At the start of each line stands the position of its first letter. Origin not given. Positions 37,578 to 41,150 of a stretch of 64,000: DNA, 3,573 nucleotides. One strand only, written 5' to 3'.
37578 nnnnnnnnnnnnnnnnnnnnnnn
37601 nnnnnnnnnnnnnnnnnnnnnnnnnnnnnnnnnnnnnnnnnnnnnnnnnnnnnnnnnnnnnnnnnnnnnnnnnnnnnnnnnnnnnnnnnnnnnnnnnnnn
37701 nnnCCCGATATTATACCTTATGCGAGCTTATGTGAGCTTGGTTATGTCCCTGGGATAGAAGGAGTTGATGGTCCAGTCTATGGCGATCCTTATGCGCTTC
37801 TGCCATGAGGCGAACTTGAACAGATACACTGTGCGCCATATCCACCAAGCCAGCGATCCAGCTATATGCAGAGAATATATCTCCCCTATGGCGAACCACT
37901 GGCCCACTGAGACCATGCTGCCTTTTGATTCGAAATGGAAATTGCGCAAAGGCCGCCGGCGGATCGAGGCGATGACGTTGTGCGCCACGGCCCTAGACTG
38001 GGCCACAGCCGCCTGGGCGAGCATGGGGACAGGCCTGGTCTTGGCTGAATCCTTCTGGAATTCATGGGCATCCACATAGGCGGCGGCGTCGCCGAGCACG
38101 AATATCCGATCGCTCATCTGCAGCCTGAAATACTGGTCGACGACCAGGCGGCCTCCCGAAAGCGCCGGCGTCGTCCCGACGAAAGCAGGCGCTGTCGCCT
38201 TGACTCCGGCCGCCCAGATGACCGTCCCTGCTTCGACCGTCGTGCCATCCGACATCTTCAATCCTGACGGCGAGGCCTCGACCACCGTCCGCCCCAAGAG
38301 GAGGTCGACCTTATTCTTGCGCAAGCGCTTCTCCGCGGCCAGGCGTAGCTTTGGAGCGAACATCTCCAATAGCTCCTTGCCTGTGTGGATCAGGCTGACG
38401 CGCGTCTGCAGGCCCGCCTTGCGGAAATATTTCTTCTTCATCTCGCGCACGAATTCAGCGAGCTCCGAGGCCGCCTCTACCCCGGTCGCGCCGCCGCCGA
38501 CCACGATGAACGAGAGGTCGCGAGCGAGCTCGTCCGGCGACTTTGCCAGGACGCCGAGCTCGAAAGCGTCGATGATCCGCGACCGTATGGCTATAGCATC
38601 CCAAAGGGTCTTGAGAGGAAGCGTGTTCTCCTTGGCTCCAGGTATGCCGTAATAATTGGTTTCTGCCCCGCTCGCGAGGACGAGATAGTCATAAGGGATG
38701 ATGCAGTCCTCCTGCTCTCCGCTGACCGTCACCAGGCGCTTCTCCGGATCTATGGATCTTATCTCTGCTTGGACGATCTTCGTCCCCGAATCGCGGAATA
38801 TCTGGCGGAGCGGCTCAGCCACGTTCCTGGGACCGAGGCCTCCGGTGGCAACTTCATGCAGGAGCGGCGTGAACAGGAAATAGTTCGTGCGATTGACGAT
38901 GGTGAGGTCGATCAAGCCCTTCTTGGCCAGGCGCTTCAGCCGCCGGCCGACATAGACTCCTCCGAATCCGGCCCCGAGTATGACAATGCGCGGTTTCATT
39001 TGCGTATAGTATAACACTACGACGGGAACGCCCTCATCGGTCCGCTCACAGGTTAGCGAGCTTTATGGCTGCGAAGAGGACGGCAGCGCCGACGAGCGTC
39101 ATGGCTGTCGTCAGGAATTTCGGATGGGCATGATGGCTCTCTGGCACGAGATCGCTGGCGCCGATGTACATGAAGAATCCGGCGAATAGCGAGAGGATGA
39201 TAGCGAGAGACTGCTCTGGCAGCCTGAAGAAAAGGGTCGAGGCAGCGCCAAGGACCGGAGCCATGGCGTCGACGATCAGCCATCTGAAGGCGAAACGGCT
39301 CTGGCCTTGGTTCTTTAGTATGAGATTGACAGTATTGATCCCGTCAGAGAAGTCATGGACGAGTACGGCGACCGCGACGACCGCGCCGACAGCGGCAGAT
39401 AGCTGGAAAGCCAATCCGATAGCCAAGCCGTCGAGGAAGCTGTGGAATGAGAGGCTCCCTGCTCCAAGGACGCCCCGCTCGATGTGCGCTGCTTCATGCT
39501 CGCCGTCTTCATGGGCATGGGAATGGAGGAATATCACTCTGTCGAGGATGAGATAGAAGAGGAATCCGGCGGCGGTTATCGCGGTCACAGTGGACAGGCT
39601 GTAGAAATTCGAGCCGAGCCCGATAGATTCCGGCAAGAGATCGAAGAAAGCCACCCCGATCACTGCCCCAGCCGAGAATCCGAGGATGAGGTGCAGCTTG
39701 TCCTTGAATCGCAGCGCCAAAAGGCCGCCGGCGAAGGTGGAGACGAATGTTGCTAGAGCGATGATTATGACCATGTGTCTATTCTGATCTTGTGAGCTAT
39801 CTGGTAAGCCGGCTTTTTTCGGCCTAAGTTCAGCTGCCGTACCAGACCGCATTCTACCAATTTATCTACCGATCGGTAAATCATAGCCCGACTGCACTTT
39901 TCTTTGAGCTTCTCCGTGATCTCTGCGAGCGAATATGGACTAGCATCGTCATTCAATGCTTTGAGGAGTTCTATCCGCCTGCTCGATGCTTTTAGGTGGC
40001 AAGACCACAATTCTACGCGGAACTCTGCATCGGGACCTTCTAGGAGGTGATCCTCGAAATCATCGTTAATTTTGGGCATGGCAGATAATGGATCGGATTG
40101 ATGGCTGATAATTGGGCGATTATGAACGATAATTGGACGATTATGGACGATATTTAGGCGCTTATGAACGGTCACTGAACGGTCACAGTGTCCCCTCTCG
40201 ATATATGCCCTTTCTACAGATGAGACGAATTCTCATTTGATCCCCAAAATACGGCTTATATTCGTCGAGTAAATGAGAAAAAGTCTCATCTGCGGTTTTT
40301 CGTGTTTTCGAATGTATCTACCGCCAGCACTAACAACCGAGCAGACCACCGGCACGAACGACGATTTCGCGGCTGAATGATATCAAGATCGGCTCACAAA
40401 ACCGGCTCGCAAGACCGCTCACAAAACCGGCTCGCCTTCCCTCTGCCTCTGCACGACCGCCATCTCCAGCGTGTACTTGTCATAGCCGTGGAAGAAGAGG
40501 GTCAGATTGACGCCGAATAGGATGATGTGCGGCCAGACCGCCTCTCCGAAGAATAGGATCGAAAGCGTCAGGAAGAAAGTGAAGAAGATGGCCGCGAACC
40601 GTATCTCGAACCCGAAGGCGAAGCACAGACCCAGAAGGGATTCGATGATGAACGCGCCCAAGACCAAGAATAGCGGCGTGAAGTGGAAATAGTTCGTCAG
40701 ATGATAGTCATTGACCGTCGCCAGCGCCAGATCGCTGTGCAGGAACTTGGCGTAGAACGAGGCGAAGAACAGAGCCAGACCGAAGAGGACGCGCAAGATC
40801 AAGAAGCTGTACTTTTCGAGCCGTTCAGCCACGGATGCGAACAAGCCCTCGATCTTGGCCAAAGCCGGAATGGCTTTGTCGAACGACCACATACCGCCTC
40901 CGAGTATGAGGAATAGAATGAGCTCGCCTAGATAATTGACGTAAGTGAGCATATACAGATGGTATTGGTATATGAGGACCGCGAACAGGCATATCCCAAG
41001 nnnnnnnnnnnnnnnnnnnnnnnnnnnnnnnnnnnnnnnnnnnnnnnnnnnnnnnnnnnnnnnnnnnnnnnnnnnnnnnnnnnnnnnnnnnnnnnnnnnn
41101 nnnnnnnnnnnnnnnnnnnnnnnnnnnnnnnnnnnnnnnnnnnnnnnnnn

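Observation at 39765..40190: Truncated Fur-like regulator translationally coupled to a ZIP transporter and preceded by a tandem array of Fur-box-like 21-nt repeats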

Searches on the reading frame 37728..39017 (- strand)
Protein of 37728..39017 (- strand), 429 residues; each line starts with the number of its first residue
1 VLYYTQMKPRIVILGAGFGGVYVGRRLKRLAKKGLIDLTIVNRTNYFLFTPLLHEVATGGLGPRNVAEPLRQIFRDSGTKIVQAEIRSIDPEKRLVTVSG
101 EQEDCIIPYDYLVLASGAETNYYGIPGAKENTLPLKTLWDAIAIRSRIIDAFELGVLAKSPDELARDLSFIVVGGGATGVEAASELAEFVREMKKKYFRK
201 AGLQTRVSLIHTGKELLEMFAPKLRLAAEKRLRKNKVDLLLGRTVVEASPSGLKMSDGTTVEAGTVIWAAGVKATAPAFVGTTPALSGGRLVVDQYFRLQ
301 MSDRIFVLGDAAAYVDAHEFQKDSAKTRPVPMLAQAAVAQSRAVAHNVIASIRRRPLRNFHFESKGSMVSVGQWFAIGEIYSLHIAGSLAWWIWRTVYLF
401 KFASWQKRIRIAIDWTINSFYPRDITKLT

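Call 7: search_protein_families(library=pfam, proteins=[window:37728-39017:-], max_evalue=0.1)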
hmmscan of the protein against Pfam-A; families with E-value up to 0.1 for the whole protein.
window:37728-39017:- (429 aa): 8 families
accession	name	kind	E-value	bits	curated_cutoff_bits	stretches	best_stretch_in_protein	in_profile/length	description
PF07992.20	Pyr_redox_2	-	9.7e-44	150.4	26.1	1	10-340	2-290/291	Pyridine nucleotide-disulphide oxidoreductase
PF00070.33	Pyr_redox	-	4e-11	43.7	22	1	170-252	2-70/82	Pyridine nucleotide-disulphide oxidoreductase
PF22366.1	NDH2_C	-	9.2e-11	42.2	27.7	1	365-424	2-62/62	NDH2 C-terminal domain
PF01266.30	DAO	-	1.5e-06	28.4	27.9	0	60-121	145-207/353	FAD dependent oxidoreductase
PF13454.12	NAD_binding_9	-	0.00013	22.5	21.8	0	12-45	1-34/155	FAD-NAD(P)-binding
PF13738.12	Pyr_redox_3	-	0.0048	16.6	30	0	169-188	166-185/305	Pyridine nucleotide-disulphide oxidoreductase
PF13450.12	NAD_binding_8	-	0.0087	16.8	21.9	0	13-37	1-21/68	NAD(P)-binding Rossmann-like domain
PF01134.28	GIDA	-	0.014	15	22.1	0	170-188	2-20/391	Glucose inhibited division protein A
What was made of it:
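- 37728..39017 (-): NDH-2 type oxidoreductase gene, the conserved downstream neighbour. Pfam Pyr_redox_2 and NDH2_C (call 7).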

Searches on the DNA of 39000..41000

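Call 43: search_rna_families(source=window, start=39000, end=41000, threshold=evalue, max_evalue=1)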
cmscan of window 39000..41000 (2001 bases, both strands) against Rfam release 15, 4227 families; matches with E-value up to 1: 1.
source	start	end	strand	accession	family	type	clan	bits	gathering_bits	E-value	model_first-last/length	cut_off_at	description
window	40362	40500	-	RF00191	SNORA57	Gene; snRNA; snoRNA; HACA-box;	-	16.4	40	0.71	1-149/149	no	Small nucleolar RNA SNORA57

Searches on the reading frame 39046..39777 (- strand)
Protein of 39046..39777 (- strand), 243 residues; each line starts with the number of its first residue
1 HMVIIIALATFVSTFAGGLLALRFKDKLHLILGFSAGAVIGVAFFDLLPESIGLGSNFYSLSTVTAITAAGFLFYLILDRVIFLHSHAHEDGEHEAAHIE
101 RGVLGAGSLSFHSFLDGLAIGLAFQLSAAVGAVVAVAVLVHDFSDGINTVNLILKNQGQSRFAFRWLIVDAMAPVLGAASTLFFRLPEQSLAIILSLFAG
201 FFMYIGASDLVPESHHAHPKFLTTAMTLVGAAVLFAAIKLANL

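Call 7: search_protein_families(library=pfam, proteins=[window:39046-39777:-], max_evalue=0.1)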
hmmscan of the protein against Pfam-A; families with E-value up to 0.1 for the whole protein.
window:39046-39777:- (243 aa): 2 families
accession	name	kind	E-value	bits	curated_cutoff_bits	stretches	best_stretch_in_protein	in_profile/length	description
PF02535.28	Zip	-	2e-20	73.7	35.1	2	88-235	164-320/323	ZIP Zinc transporter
PF19053.6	EccD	-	0.0031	16.9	30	1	169-237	34-103/339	EccD-like transmembrane domain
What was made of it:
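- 39046..39774 (-): ZIP/ZupT-type metal transporter gene (242 aa). Its ATG lies 10 nt inside the regulator ORF. Pfam Zip 73.7 bits (call 7).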

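Call 27: find_homologous_proteins(query=window:39046-39777:-, max_evalue=1e-20)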
Query window:39046-39777:- (243 aa): 8000 proteins with E <= 1e-20 among 8000 candidates; the best 120 are listed.
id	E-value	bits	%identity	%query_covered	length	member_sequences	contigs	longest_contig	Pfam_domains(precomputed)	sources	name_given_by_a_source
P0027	4.5e-144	496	100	100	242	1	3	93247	PF02535.29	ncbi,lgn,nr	ncbi:MAG: ZIP family metal transporter [Patescibacteria group bacterium]|nr:ZIP family metal transpo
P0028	1.3e-114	399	78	100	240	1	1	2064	PF02535.29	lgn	-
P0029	1.0e-113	397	75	100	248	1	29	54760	PF02535.29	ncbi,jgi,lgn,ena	-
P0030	1.3e-112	393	76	99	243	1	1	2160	PF02535.29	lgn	-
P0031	1.3e-112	393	74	100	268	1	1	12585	PF02535.29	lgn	-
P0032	3.7e-112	391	76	100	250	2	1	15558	PF02535.29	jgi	jgi:zinc transporter ZupT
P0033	3.7e-112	391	77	100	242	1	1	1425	PF02535.29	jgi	-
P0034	3.8e-112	391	77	99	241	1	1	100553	PF02535.29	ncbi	-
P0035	8.0e-112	390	76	100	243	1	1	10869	PF02535.29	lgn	-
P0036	9.3e-112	390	76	100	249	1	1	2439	PF02535.29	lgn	-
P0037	2.0e-110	386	76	99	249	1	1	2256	PF02535.29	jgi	jgi:zinc transporter ZupT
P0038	4.4e-110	385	77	99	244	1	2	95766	PF02535.29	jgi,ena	-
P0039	8.1e-110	384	74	99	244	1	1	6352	PF02535.29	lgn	-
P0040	3.1e-109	382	76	99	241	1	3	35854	PF02535.29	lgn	-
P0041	8.4e-109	380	76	99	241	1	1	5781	PF02535.29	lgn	-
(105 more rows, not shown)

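Call 28: find_related_loci(query=window:39046-39777:-, collection=genome_contigs, flank=3000)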
Query window:39046-39777:- (243 aa) in genome_contigs; peptide patterns used: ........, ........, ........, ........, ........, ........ (x = any residue, [..] = any of these).
600 stretches matched a pattern (row limit reached: there are more); 505 encode a relative of the query (tblastn E <= 1e-3); the best 80 are kept; 80 distinct loci.
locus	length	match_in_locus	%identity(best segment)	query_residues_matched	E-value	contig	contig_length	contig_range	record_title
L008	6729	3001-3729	73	2-243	3e-114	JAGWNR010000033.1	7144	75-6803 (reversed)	MAG: Patescibacteria group bacterium isolate REEB237 contig-150_16532, whole genome shotgun sequence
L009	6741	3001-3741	71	2-243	2e-113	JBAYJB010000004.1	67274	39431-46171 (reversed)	MAG: Candidatus Paceibacterota bacterium isolate SO_2016_GW1_45 scaffold00887_OW334_2016, whole genome shotgun sequence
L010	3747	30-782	72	2-243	2e-113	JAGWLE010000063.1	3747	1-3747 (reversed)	MAG: Patescibacteria group bacterium isolate REEB178 contig-150_37657, whole genome shotgun sequence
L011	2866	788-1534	69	3-243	1e-112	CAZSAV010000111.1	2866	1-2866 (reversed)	MAG TPA_asm: uncultured Candidatus Saccharibacteria bacterium isolate SRP278252_co2_806 genome assembly, contig: NODE_79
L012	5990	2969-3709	68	2-243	4e-108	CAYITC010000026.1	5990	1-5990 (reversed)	MAG TPA_asm: uncultured Candidatus Saccharibacteria bacterium isolate ERP119705_co3_805 genome assembly, contig: NODE_17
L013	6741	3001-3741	68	3-243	3e-107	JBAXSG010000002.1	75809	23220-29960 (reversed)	MAG: Candidatus Taylorbacteria bacterium isolate ELA603 MAG603_2, whole genome shotgun sequence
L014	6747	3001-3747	68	7-243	3e-106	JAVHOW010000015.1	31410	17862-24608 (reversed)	MAG: Candidatus Paceibacterota bacterium isolate auto_41_21 WB_2019_0_2um_560_length_31410_cov_11, whole genome shotgun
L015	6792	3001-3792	62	1-243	6e-105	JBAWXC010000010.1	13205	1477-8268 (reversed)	MAG: Candidatus Taylorbacteria bacterium isolate ELA053 MAG053_10, whole genome shotgun sequence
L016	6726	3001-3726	66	1-243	6e-104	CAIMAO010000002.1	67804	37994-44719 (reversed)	uncultured bacterium isolate AM-lipid-01-D8_bin-1576 genome assembly, contig: bin-1576:02/46, whole genome shotgun seque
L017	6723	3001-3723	69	9-243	2e-103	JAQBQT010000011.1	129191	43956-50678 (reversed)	MAG: Candidatus Parcubacteria bacterium isolate RYN_380 scaffold_4154967, whole genome shotgun sequence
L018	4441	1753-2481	67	1-243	6e-104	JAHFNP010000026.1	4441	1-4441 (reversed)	MAG: Candidatus Nomurabacteria bacterium isolate nzgw483 NODE_72756_length_4442_cov_2.965054, whole genome shotgun seque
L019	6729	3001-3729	68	3-240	2e-103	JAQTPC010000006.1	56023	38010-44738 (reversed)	MAG: Candidatus Paceibacterota bacterium isolate STB_107 NODE_1156_length_56023_cov_4.171873_Sandtown_B, whole genome sh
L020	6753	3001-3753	65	1-243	5e-103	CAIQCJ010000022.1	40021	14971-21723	uncultured bacterium isolate AM-2014_bin-3722 genome assembly, contig: bin-3722:22/41, whole genome shotgun sequence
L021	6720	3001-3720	68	2-243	4e-103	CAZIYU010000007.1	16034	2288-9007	MAG TPA_asm: uncultured Candidatus Saccharibacteria bacterium isolate SRP178699_co1_16 genome assembly, contig: NODE_462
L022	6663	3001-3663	69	13-243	9e-103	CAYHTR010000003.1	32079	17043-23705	MAG TPA_asm: uncultured Candidatus Saccharibacteria bacterium isolate ERP119705_co17_221 genome assembly, contig: NODE_1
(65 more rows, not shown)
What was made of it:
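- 39046..39774 (-): 60-78% identical homologues occur across Patescibacteria (calls 27, 28).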

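Call 36: find_encoding_contigs(protein=P0028, flank=2500, max_places=2)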
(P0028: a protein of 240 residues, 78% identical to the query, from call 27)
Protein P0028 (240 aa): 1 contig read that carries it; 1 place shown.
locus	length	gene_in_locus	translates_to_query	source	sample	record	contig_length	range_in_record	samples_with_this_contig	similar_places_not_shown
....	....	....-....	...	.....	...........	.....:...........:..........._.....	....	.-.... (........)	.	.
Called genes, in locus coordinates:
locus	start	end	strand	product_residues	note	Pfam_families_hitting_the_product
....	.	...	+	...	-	?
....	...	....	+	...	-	-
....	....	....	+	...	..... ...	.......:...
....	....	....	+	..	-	?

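Call 37: find_encoding_contigs(protein=P0030, flank=2500, max_places=2)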
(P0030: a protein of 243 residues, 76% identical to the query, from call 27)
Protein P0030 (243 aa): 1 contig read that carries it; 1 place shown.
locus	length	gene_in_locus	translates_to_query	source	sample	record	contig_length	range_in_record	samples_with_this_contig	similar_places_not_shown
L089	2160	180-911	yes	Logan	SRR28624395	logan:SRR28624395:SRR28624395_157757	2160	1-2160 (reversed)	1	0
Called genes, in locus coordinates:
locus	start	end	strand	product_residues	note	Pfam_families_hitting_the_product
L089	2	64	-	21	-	?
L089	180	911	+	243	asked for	PF02535:Zip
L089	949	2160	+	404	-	?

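Call 38: find_encoding_contigs(protein=P0035, flank=2500, max_places=2)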
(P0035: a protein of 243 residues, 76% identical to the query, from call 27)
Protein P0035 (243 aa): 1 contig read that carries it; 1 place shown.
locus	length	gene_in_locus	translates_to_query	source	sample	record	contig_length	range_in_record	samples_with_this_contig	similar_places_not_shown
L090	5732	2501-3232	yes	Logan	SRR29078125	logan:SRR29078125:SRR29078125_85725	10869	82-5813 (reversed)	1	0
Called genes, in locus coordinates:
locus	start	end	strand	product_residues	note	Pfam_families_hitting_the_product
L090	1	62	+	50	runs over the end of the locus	PF18919:DUF5670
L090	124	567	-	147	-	-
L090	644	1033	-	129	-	-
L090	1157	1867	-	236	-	PF01656:CbiA (weak)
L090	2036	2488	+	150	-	PF01475:FUR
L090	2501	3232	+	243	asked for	PF02535:Zip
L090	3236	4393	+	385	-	PF07907:YibE_F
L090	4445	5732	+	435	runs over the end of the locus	PF00070:Pyr_redox (faint), PF01266:DAO (faint), PF07992:Pyr_redox_2, PF13454:NAD_binding_9 (faint), PF22366:NDH2_C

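Call 39: find_encoding_contigs(protein=P0038, flank=2500, max_places=2)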
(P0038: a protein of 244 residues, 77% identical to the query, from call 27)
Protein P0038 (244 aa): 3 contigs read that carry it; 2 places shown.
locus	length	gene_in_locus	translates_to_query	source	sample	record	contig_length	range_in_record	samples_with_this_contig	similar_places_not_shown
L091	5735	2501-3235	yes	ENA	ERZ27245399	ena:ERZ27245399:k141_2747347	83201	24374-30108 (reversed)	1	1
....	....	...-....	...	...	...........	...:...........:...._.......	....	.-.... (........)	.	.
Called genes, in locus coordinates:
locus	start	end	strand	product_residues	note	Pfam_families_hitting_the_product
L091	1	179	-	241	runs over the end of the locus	PF00551:Formyl_trans_N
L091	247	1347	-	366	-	-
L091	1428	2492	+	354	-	PF07681:DoxX (faint)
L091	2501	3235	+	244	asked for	PF02535:Zip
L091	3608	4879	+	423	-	PF01266:DAO (faint), PF07992:Pyr_redox_2, PF00070:Pyr_redox, PF22366:NDH2_C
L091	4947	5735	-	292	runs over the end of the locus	-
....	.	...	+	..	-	?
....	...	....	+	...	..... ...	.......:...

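Call 70: search_protein_families(library=ncbifam, proteins=[window:39046-39774:-], max_evalue=0.01)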
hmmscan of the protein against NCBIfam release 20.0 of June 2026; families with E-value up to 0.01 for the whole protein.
window:39046-39774:- (242 aa): 1 family
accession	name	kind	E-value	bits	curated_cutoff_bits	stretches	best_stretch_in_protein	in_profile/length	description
NF003243.0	PRK04201.1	equivalog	2.7e-20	72.8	252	1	3-236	9-261/266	zinc transporter ZupT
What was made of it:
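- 39046..39774 (-): NCBIfam ZupT is the best hit but below cut-off (call 70).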
